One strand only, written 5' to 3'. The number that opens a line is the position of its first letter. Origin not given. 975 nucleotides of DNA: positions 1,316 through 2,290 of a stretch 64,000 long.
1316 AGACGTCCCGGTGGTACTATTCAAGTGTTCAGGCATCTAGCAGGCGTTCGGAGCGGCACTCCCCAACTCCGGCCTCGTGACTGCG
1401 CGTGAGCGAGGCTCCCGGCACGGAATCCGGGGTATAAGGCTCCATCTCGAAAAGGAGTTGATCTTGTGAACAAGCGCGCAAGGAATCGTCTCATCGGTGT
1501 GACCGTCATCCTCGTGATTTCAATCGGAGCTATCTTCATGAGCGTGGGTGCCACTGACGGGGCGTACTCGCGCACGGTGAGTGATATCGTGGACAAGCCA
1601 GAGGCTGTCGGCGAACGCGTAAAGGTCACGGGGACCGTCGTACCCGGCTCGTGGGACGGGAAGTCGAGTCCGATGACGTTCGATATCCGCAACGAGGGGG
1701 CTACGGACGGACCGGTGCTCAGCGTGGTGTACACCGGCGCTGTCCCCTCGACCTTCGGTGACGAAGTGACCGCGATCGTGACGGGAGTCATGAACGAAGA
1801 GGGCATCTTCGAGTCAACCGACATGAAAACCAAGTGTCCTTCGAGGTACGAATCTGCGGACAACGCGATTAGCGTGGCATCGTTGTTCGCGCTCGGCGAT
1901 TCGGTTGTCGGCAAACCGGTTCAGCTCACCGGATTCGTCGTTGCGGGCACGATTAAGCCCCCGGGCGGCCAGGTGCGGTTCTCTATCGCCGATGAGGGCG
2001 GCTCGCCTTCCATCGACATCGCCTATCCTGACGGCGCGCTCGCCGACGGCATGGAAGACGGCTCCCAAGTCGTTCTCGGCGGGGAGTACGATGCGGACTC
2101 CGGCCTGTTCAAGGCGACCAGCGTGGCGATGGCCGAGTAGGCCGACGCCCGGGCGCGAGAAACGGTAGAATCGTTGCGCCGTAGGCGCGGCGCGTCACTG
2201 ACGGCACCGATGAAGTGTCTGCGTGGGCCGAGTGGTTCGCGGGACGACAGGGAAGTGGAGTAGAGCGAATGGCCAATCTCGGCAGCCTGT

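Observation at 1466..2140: Cys-type (CxxxY) CcmE with a second, motif-less OB-fold copy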

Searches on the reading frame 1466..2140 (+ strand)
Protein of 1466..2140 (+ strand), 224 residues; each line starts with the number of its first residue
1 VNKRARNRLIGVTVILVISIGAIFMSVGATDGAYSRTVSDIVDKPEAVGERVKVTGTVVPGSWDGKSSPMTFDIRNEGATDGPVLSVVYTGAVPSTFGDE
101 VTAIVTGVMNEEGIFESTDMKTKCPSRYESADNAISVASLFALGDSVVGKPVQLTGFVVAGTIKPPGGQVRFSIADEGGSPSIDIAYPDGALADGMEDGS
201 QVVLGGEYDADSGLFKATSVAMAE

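Call 3: search_protein_families(library=pfam, proteins=[window:1466-2140:+], max_evalue=1)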
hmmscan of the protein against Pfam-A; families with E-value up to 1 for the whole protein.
window:1466-2140:+ (224 aa): 1 family
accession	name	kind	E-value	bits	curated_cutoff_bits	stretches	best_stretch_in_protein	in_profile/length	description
PF03100.22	CcmE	-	1.9e-28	99.1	24.6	2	34-130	3-98/99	CcmE domain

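Call 4: search_protein_families(library=ncbifam, proteins=[window:1466-2140:+], max_evalue=1)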
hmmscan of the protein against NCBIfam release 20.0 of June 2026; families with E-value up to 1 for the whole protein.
window:1466-2140:+ (224 aa): 8 families
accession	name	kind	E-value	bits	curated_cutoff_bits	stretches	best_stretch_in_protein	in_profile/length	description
NF009727.0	PRK13254.1-1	equivalog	1.2e-17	63.9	126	2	1-132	1-131/144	cytochrome c maturation protein CcmE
NF009731.0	PRK13254.1-5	equivalog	1.6e-15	57.1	152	2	3-128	4-126/155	cytochrome c maturation protein CcmE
NF009638.0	PRK13165.1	equivalog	5.9e-12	45.4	186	2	36-129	38-135/161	cytochrome c maturation protein CcmE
NF009729.0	PRK13254.1-3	equivalog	1.1e-11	44.6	171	2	1-128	1-128/155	cytochrome c maturation protein CcmE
NF009730.0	PRK13254.1-4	equivalog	3e-10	40.3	310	2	3-136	26-155/165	cytochrome c maturation protein CcmE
NF009635.0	PRK13150.1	equivalog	2.9e-08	33.7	264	2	39-127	48-133/159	cytochrome c maturation protein CcmE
NF009637.0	PRK13159.1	equivalog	0.00018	21.5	247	1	1-123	1-122/156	cytochrome c maturation protein CcmE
TIGR03943.1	TIGR03943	equivalog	0.15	11.4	88.8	0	144-163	127-146/221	TIGR03943 family putative permease subunit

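Call 6: find_homologous_proteins(query=window:1466-2140:+)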
Query window:1466-2140:+ (224 aa): 224 proteins with E <= 0.001 among 949 candidates; the best 120 are listed.
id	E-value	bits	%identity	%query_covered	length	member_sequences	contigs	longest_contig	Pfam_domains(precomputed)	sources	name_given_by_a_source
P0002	9.1e-136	469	100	100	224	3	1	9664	PF03100.23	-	-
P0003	4.8e-102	358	79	96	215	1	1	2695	PF03100.23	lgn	-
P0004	3.9e-96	339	71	100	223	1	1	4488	PF03100.23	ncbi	-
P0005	7.7e-95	335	71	100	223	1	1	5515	PF03100.23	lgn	-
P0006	3.7e-92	326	69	100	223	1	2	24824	PF03100.23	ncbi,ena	-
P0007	9.4e-92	325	68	100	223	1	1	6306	PF03100.23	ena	-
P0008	6.6e-90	319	67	100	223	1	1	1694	PF03100.23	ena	-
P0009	6.0e-89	316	67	100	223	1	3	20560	PF03100.23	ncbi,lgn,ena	-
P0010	3.8e-88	313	66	100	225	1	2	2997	PF03100.23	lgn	-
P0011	2.7e-87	310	66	100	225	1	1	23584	PF03100.23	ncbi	-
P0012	1.6e-86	308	67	100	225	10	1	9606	PF03100.23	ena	-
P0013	4.0e-86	306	65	100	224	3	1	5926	PF03100.23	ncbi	-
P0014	2.8e-85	304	65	100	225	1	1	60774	PF03100.23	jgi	jgi:cytochrome c-type biogenesis protein CcmE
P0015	3.3e-85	303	65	100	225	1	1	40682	PF03100.23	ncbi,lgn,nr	ncbi:MAG: cytochrome c maturation protein CcmE [Coriobacteriia bacterium]|nr:cytochrome c maturation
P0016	3.4e-85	303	65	100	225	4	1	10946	PF03100.23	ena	-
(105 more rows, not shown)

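Call 7: search_solved_structures(query=window:1466-2140:+, max_evalue=1, show_alignments=4)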
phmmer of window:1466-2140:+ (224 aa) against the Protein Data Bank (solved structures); distinct sequences matched with E-value up to 1: 4.
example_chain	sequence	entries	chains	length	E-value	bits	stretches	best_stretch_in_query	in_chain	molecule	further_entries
2kct_A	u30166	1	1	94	0.0021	21.3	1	69-128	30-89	Cytochrome c-type biogenesis protein CcmE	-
1j6q_A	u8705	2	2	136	0.0046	20.2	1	40-130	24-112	cytochrome c maturation protein E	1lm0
8ce8_E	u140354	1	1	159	0.013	18.6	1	45-111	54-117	Cytochrome c-type biogenesis protein CcmE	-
1sr3_A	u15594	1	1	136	0.024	17.8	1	148-211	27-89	APO-CCME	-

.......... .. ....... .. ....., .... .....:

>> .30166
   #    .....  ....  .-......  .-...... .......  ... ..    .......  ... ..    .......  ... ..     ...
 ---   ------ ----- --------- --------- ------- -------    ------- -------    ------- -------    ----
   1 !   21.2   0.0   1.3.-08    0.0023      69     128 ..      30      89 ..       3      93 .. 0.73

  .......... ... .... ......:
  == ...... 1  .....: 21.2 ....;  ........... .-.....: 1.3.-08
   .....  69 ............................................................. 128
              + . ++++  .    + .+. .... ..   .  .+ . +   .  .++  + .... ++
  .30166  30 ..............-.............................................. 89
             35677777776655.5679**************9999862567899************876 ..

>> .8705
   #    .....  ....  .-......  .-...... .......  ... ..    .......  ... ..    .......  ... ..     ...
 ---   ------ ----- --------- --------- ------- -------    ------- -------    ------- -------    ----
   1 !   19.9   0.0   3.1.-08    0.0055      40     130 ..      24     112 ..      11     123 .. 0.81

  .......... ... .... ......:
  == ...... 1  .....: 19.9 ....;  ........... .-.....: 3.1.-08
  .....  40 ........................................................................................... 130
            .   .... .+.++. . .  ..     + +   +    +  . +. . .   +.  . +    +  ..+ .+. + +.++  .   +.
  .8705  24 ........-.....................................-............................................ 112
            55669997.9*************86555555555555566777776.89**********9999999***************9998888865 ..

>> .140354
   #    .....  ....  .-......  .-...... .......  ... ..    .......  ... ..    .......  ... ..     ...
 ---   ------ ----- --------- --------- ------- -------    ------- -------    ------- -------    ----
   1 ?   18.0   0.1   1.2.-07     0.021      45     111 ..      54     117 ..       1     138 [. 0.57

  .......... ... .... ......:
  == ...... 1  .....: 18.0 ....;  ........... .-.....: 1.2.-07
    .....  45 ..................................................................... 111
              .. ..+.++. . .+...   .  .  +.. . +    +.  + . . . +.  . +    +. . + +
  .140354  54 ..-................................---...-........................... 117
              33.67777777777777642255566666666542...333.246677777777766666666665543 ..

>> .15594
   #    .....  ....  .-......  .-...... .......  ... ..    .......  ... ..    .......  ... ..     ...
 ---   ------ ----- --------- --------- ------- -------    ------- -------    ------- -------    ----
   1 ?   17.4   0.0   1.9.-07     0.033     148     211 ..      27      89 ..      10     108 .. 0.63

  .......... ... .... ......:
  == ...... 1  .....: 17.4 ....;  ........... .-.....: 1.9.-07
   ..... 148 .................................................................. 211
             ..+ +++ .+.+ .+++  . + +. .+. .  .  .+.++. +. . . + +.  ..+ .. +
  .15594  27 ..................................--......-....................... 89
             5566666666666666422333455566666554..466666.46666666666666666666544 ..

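Call 22: predict_structure(alignment_id=A1)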
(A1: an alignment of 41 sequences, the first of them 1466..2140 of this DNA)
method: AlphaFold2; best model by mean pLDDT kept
length: 224 residues; sequences in the alignment: 41
mean_pLDDT: 87.2   pTM: 0.52
mean pLDDT of the five models: 87.2, 81.6, 81.3, 81.2, 79.3
residues with pLDDT >= 90: 146; 70-90: 42; 50-70: 28; < 50: 8
segments of 3 or more residues with pLDDT < 50: 26-30
pLDDT, mean of each block of 10 residues (from residue 1): 61 63 48 78 89 95 89 95 96 88 95 95 76 94 95 98 92 95 93 90 97 95 91
secondary structure, 60 per line:
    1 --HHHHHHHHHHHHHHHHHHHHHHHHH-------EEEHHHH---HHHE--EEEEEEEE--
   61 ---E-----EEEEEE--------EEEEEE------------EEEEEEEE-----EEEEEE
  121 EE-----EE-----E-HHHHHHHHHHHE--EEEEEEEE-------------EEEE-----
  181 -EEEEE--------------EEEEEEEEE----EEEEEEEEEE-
elements in order: H3-27 E35-37 H38-41 E51-58 E70-75 E84-89 E102-109 E115-122 H137-147 E151-158 E172-175 E182-186 E201-209 E214-223

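Call 23: search_protein_representatives(alignment_id=A1)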
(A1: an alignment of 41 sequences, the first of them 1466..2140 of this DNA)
Query: 41 sequences, 225 profile positions. Proteins with E-value up to 0.001 (for the whole library): 3160; up to 1e-10: 788; up to 1e-30: 62. The best 150 are listed.
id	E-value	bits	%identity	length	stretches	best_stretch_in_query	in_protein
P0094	7.5e-90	316.8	-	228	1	1-225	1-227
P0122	8.2e-84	297.0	-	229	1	1-225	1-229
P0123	5.2e-82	291.2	-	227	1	1-222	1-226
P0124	1.5e-77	276.5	-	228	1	1-222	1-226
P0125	1.6e-76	273.2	-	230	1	1-222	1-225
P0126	2.4e-76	272.6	-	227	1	1-222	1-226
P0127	9.7e-76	270.6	-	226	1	1-222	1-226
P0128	1.9e-74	266.4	-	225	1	1-222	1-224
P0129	4.0e-73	262.1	-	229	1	1-221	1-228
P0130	1.5e-72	260.2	-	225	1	1-221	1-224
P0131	4.8e-68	245.5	-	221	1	1-223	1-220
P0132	8.6e-67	241.4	-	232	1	1-163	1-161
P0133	1.1e-66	241.0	-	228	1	1-223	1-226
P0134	2.6e-63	230.0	-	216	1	7-221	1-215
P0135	3.0e-63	229.8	-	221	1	1-221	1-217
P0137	9.1e-60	218.4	-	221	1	1-221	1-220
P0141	1.8e-54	201.1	-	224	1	1-221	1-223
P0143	3.0e-54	200.4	-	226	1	1-222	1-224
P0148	2.6e-50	187.5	-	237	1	1-221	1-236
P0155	6.7e-47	176.3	-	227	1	1-223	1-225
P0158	6.0e-46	173.2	-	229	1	1-222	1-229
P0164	5.6e-40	153.7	-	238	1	1-221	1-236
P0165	1.7e-39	152.1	-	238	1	1-222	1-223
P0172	4.5e-37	144.2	-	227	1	1-221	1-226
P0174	8.1e-34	133.5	-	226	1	1-221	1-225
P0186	2.1e-29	119.1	-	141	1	3-131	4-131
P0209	3.9e-23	98.6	-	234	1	6-218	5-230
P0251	2.5e-18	82.8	-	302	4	79-130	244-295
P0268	1.7e-17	80.1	-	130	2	138-215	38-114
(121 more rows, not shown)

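Call 28: fold_search(model_id=the predicted structure, library=pdb)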
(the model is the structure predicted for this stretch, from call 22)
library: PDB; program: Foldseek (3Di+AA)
matches with E <= 10: 1167; with E <= 0.001: 26
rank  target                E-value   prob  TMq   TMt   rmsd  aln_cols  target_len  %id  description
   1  8ce8_E                1.7e-06  1.00  0.35  0.49   9.6       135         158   26  Cytochrome c maturation complex CcmABCDE (released 2023-09-06)
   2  3u58_B                8.7e-05  1.00  0.37  0.38   8.2       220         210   11  Crystal Structure of the Tetrahymena telomerase processivity factor Teb1 AB (released 2011-12-28)
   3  1lm0_MODEL_1_A        1.0e-04  1.00  0.34  0.72   2.8        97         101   27  Solution structure and characterization of the heme chaperone CcmE (released 2002-12-25)
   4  2oq0_B                1.2e-04  1.00  0.30  0.34  12.8       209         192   10  Crystal Structure of the First HIN-200 Domain of Interferon-Inducible Protein 16 (released 2007-02-27)
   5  2oq0_A                1.3e-04  1.00  0.29  0.33  13.0       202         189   12  Crystal Structure of the First HIN-200 Domain of Interferon-Inducible Protein 16 (released 2007-02-27)
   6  1sr3_MODEL_1_A        2.2e-04  1.00  0.32  0.60   7.6       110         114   24  Solution structure of the heme chaperone CcmE of Escherichia coli (released 2004-04-06)
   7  3u58_C                2.2e-04  1.00  0.36  0.38   8.2       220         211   13  Crystal Structure of the Tetrahymena telomerase processivity factor Teb1 AB (released 2011-12-28)
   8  8i6k_A                2.4e-04  1.00  0.25  0.30  12.1       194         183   12  Structure of hMNDA HIN with dsDNA (released 2023-07-19)
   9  3u58_A                2.9e-04  1.00  0.35  0.36   8.5       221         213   13  Crystal Structure of the Tetrahymena telomerase processivity factor Teb1 AB (released 2011-12-28)
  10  2oq0_D                3.4e-04  1.00  0.31  0.36  12.1       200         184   12  Crystal Structure of the First HIN-200 Domain of Interferon-Inducible Protein 16 (released 2007-02-27)
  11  4jbj_A                6.1e-04  1.00  0.24  0.26  13.3       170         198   14  Structural mimicry for functional antagonism (released 2013-06-26)
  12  5z7d_C                6.5e-04  0.99  0.25  0.16  12.6       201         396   15  p204HINab-dsDNA complex structure (released 2019-01-30)
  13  7yny_C                6.5e-04  0.98  0.24  0.18  14.8       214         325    7  Crystal structure of baculovirus LEF-3 from Helicoverpa armigera nucleopolyhedrovirus (released 2023-01-25)
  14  4l5q                  6.8e-04  1.00  0.32  0.35  12.8       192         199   13  Crystal structure of p202 HIN1 (released 2013-07-31)
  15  4l5r_C                7.2e-04  0.99  0.28  0.31  14.0       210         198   12  Crystal structure of p202 HIN1 in complex with 20-mer dsDNA (released 2013-07-31)
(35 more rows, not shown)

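Call 29: find_related_loci(query=A1, collection=genome_contigs, flank=6000)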
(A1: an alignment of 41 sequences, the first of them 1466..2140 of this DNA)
Query A1 (224 aa) in genome_contigs; peptide patterns used: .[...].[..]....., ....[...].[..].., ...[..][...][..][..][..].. (x = any residue, [..] = any of these).
454 stretches matched a pattern; 322 encode a relative of the query (tblastn E <= 1e-3); the best 80 are kept; 80 distinct loci.
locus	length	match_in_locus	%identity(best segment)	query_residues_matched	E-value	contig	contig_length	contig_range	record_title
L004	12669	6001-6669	69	1-224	4e-99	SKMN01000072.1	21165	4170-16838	MAG: Coriobacteriia bacterium isolate CSSed162cmA_248R1 CSSed16-2cmA-5031, whole genome shotgun sequence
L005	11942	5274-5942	67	1-224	1e-95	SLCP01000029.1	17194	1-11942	MAG: Coriobacteriia bacterium isolate CSSed162cmB_508 CSSed16-2cmB-8455, whole genome shotgun sequence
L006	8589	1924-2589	66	1-224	9e-94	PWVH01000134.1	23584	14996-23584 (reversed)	MAG: Coriobacteriaceae bacterium isolate CSSed11_288R1 CS-Sed11-C2052, whole genome shotgun sequence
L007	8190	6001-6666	65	1-224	1e-90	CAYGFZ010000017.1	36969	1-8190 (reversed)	MAG TPA_asm: uncultured Coriobacteriaceae bacterium isolate ERP113451_co2_321 genome assembly, contig: NODE_549_length_3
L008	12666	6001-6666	64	1-224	1e-90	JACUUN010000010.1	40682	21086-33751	MAG: Coriobacteriia bacterium isolate Kmv32 NODE_400_length_40682_cov_7.917173, whole genome shotgun sequence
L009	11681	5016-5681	65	1-224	1e-89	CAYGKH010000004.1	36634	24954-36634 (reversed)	MAG TPA_asm: uncultured Coriobacteriaceae bacterium isolate ERP113451_co4_67 genome assembly, contig: NODE_404_length_36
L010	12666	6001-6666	66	1-224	3e-88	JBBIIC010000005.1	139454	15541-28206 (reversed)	MAG: Actinomycetota bacterium isolate BR2S70218_bin_129 NODE_46_length_139454_cov_13.413755, whole genome shotgun sequen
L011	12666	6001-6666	62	1-224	1e-87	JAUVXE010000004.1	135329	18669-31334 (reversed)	MAG: Coriobacteriia bacterium isolate CSMAG_1208 CSMAG_1208_k127_4258230_length_135329_cov_24.0030, whole genome shotgun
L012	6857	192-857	66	1-224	2e-87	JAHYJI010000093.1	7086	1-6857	MAG: Coriobacteriia bacterium isolate KA18 NODE_4327_length_7086_cov_13.209657, whole genome shotgun sequence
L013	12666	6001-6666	64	1-224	3e-86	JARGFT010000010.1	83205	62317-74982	MAG: Anaerosomatales bacterium isolate C14-13 NODE_10_length_83205_cov_6.557354, whole genome shotgun sequence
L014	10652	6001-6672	62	1-224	6e-86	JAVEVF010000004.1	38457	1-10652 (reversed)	MAG: Coriobacteriia bacterium isolate BF4_114 NODE_3025_length_38457_cov_4.152544_Biofilm4, whole genome shotgun sequenc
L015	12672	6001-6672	56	1-224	9e-72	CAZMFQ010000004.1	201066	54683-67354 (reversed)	MAG TPA_asm: uncultured Eubacteriales bacterium isolate binchicken_co269_74 genome assembly, contig: NODE_57_length_2010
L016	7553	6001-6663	57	1-224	2e-70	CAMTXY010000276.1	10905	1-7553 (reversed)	MAG: uncultured actinobacterium isolate G04_MAG_00037 genome assembly, contig: G04_MAG_00037_000000000041, whole genome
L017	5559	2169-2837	56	1-224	9e-69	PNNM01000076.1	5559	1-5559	MAG: Coriobacteriaceae bacterium isolate SW.3.84 SW_1010883_5559, whole genome shotgun sequence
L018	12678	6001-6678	54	1-224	9e-68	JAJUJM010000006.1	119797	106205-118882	MAG: Actinomycetota bacterium isolate bin117 k141_879049_length_119797_cov_15.4915, whole genome shotgun sequence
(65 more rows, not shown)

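Call 33: find_encoding_contigs(protein=P0251, flank=6000, max_places=3)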
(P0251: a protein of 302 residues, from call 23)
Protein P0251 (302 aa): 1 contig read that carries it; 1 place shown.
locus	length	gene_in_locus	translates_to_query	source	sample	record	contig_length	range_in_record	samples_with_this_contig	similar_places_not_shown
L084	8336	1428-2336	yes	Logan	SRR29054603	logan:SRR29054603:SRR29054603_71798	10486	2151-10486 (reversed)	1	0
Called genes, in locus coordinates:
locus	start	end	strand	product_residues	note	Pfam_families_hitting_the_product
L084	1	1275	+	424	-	?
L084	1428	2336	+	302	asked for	PF03100:CcmE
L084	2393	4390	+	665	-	PF01578:Cytochrom_C_asm, PF16327:CcmF_C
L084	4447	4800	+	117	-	-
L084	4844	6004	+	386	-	-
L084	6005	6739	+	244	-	PF00005:ABC_tran, PF13175:AAA_15 (faint), PF13304:AAA_21 (weak)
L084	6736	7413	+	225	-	PF03379:CcmB, PF12698:ABC2_membrane_3 (weak)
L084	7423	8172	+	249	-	PF01578:Cytochrom_C_asm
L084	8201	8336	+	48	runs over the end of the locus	-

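Call 34: search_protein_families(library=pfam, proteins=[P0251, P0209, P0174, P0164, P0186, P0268], max_evalue=0.01)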
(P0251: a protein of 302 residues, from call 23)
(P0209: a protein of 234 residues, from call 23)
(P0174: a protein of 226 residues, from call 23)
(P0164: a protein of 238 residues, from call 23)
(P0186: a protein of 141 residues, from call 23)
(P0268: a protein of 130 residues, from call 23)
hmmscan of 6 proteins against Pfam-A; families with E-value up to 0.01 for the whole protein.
P0251 (302 aa): 2 families
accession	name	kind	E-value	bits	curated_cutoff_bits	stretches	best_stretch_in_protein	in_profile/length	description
PF03100.22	CcmE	-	4.5e-38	130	24.6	3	159-242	4-88/99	CcmE domain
PF01336.31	tRNA_anti-codon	-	0.006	16.9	27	0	61-97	1-35/75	OB-fold nucleic acid binding domain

P0209 (234 aa): 1 family
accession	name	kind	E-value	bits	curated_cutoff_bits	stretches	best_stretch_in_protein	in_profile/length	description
PF03100.22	CcmE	-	8.8e-11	42.5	24.6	1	39-139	7-98/99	CcmE domain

P0174 (226 aa): 1 family
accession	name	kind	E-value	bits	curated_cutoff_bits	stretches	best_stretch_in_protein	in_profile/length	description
PF03100.22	CcmE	-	1.4e-19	70.7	24.6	2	136-223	6-89/99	CcmE domain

P0164 (238 aa): 1 family
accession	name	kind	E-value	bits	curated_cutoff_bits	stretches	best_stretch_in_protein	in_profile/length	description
PF03100.22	CcmE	-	6.2e-22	78.3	24.6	2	38-130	7-98/99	CcmE domain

P0186 (141 aa): 2 families
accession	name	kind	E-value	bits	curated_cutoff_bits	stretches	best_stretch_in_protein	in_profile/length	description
PF03100.22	CcmE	-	4.3e-21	75.6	24.6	1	34-129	2-97/99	CcmE domain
PF12869.13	tRNA_anti-like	-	0.0046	17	23.5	1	39-82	59-100/146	tRNA_anti-like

P0268 (130 aa): 1 family
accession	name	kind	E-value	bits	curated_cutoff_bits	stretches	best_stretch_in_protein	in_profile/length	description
PF03100.22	CcmE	-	7.9e-24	84.3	24.6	1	32-127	2-98/99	CcmE domain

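Call 55: predict_structure(alignment_id=A2)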
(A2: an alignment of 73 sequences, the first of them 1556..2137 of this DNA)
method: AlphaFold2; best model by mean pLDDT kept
length: 194 residues; sequences in the alignment: 73
mean_pLDDT: 90.8   pTM: 0.57
mean pLDDT of the five models: 90.8, 87.5, 86.3, 85.9, 84.6
residues with pLDDT >= 90: 135; 70-90: 52; 50-70: 6; < 50: 1
segments of 3 or more residues with pLDDT < 50: none
pLDDT, mean of each block of 10 residues (from residue 1): 78 89 94 86 92 95 85 94 94 76 93 92 97 91 95 92 90 96 94 90
secondary structure, 60 per line:
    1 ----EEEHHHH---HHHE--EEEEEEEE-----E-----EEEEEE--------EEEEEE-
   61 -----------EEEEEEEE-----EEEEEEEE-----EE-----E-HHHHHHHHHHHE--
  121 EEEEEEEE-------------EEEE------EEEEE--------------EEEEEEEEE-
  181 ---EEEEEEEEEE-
elements in order: E5-7 H8-11 E21-28 E40-45 E54-59 E72-79 E85-92 H107-117 E121-128 E142-145 E152-156 E171-179 E184-193

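Call 60: list_cluster_members(proteins=[P0137, P0141, P0143, P0148, P0155, P0158, P0164, P0165, P0172, P0174])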
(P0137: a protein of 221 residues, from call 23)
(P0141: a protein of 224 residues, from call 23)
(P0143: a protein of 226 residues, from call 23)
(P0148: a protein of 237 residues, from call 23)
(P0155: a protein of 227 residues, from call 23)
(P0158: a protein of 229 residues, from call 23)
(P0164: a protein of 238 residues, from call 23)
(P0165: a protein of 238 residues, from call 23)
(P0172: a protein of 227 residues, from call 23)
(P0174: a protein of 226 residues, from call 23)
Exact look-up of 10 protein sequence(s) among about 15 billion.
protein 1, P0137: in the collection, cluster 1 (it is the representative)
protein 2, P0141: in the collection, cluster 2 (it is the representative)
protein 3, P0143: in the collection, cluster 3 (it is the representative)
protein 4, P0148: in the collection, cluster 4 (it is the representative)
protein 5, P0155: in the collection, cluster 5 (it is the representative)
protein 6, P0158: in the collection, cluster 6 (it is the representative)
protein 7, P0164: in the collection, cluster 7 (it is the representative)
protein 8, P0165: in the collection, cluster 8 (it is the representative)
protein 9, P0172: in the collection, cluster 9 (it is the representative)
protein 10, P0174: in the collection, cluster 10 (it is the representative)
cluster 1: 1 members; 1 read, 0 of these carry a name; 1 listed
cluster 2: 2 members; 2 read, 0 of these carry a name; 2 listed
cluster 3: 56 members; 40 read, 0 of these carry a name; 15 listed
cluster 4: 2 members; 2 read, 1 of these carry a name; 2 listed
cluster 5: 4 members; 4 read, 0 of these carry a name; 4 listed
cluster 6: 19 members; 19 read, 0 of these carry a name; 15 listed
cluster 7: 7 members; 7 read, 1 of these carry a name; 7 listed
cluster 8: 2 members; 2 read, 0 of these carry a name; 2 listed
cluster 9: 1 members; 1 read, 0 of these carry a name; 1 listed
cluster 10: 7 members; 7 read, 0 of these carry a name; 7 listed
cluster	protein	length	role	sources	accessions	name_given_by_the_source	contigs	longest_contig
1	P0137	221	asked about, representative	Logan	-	-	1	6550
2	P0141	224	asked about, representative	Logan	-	-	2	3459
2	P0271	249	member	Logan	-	-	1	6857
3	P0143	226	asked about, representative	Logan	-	-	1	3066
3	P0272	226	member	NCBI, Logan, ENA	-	-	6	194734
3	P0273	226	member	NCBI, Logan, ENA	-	-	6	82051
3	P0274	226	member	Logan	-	-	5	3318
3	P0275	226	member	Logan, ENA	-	-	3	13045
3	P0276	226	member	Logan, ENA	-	-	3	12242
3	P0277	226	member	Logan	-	-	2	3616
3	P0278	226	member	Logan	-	-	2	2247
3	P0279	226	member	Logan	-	-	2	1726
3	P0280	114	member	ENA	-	-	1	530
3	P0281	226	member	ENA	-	-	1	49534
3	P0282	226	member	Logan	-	-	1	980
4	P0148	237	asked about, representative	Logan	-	-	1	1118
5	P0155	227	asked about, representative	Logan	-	-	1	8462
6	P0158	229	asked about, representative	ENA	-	-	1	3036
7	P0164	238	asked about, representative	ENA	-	-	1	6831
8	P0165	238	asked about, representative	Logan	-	-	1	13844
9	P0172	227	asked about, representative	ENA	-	-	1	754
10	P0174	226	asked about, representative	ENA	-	-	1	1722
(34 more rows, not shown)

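Call 62: find_homologous_proteins(query=P0251)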
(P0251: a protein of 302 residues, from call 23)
Query P0251 (302 aa): 2 proteins with E <= 0.001 among 7193 candidates.
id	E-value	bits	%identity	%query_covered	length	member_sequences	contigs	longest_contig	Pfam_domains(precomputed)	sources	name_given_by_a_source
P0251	1.6e-187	640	100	100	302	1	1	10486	PF03100.23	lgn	-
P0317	1.1e-95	338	54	98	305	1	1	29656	PF03100.23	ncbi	ncbi:MAG: cytochrome c maturation protein CcmE [Chloroflexota bacterium]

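Call 63: search_protein_families(library=pfam, proteins=[P0317], max_evalue=0.01)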
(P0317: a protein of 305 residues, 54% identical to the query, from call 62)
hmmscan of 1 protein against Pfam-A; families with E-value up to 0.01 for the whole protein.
P0317 (305 aa): 2 families
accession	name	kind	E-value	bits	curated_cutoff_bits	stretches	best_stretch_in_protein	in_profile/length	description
PF03100.22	CcmE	-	9.3e-42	141.8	24.6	3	161-248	4-91/99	CcmE domain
PF14258.12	DUF4350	-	0.0039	17.9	30.4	1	168-252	10-90/181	Domain of unknown function (DUF4350)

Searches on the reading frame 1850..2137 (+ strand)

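Call 3: search_protein_families(library=pfam, proteins=[window:1850-2137:+], max_evalue=1)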
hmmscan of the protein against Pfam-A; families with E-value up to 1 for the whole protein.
seq(96 aa): 2 families
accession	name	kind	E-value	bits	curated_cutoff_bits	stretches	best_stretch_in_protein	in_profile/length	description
PF03100.22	CcmE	-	2.3e-09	38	24.6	1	10-93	8-89/99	CcmE domain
PF18850.6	LPD30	-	0.15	12.7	27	1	27-86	21-78/120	Large polyvalent protein associated domain 30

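Call 4: search_protein_families(library=ncbifam, proteins=[window:1850-2137:+], max_evalue=1)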
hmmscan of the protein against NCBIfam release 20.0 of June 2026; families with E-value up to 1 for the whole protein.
seq(96 aa): 4 families
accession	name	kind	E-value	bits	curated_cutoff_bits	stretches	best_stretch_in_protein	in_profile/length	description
NF009727.0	PRK13254.1-1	equivalog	1.5e-05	24.8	126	1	19-92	50-119/144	cytochrome c maturation protein CcmE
NF009638.0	PRK13165.1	equivalog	0.00046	19.7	186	1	20-90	56-124/161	cytochrome c maturation protein CcmE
NF009635.0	PRK13150.1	equivalog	0.011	15.6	264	1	20-86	56-121/159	cytochrome c maturation protein CcmE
NF009730.0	PRK13254.1-4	equivalog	0.013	15.4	310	1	17-92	68-139/165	cytochrome c maturation protein CcmE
